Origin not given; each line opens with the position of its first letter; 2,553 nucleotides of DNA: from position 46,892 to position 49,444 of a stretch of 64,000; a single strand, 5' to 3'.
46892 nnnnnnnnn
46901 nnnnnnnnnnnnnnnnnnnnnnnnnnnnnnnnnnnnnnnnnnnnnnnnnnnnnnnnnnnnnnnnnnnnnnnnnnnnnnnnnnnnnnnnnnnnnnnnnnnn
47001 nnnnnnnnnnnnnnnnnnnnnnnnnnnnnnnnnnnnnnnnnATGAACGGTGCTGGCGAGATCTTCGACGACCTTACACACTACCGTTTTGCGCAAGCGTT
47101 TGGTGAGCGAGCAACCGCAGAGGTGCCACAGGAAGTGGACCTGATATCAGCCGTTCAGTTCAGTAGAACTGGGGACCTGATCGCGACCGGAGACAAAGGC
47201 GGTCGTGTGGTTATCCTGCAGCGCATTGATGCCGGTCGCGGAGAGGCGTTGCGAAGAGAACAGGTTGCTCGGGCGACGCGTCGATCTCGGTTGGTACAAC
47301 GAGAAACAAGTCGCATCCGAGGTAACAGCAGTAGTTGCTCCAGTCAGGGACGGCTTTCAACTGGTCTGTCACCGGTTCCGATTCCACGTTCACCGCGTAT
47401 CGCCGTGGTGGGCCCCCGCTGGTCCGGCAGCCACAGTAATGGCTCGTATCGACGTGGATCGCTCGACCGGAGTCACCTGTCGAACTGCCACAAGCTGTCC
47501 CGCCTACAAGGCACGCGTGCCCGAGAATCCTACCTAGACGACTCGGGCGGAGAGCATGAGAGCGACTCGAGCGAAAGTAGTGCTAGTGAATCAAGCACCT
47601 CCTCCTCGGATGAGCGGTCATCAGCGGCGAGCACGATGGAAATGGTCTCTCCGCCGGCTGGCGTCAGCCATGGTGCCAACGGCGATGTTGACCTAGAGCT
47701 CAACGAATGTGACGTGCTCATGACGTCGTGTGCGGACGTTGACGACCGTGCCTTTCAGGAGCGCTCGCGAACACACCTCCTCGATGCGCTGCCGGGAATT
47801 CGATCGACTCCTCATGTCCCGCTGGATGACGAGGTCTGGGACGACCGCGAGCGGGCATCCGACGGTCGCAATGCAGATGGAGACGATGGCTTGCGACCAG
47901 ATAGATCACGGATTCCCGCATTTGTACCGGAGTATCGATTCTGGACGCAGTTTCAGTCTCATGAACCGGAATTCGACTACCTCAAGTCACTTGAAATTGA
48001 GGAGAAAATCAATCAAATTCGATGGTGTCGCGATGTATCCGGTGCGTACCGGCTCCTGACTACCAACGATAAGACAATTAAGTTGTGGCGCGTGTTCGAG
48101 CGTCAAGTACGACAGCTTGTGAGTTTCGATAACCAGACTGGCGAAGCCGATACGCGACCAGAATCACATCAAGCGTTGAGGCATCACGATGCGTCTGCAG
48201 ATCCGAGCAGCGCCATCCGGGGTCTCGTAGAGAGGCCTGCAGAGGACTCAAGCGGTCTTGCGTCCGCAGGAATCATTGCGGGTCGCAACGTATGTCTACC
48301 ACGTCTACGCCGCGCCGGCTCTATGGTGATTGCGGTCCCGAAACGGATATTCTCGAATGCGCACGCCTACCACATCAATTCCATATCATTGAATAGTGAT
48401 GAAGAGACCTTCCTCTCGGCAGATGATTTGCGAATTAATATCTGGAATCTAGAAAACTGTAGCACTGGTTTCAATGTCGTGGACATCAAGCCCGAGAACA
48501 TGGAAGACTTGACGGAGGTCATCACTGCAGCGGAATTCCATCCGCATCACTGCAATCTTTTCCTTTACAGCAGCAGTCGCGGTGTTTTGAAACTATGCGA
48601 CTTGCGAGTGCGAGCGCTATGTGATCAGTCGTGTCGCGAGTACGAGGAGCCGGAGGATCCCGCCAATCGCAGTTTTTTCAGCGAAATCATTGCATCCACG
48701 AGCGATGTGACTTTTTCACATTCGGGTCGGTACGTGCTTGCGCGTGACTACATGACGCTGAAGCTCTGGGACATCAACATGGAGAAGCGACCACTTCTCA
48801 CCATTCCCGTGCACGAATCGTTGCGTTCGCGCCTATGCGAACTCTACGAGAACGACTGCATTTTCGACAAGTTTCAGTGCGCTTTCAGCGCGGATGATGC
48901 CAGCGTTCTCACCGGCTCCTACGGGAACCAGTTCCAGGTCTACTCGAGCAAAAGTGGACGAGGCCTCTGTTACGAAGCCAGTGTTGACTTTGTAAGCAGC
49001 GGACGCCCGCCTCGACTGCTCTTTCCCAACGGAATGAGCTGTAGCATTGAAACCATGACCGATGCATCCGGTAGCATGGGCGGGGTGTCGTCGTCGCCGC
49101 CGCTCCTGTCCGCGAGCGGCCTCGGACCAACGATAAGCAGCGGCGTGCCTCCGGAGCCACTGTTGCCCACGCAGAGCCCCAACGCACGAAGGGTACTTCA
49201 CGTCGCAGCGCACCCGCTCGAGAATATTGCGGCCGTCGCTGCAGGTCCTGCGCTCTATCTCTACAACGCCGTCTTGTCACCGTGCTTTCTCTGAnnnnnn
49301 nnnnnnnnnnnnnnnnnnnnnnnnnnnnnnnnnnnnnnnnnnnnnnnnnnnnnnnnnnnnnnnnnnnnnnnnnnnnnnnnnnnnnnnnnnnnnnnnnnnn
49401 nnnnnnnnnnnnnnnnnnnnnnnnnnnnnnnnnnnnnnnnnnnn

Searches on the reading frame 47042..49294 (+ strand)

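Call 41: search_protein_families(library=pfam, proteins=[window:47042-49294:+], max_evalue=0.001)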
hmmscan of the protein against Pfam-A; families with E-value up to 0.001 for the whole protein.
window:47042-49294:+ (750 aa): 6 families
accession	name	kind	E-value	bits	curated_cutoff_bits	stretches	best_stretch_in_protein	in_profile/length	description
PF00400.38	WD40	-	9.4e-11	42.2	27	0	439-469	8-39/39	WD domain, G-beta repeat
PF25174.1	Beta-prop_THOC3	-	4.9e-06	26.2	305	0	441-524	1-79/272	THOC3 beta-propeller domain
PF24814.1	WD40_Prp19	-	8.9e-06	25.4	320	0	439-579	88-207/281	Prp19 WD40 domain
PF24817.1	WD40_WDHD1_1st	-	1.1e-05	25.2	109.9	0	440-515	126-202/291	WDHD1 first WD40 domain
PF24807.1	WD40_CDC20-Fz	-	5.3e-05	23.1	200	0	27-60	46-79/292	CDC20/Fizzy WD40 domain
PF25175.1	Beta-prop_WDR5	-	0.00025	20.8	250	0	528-582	157-212/296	WDR5 beta-propeller domain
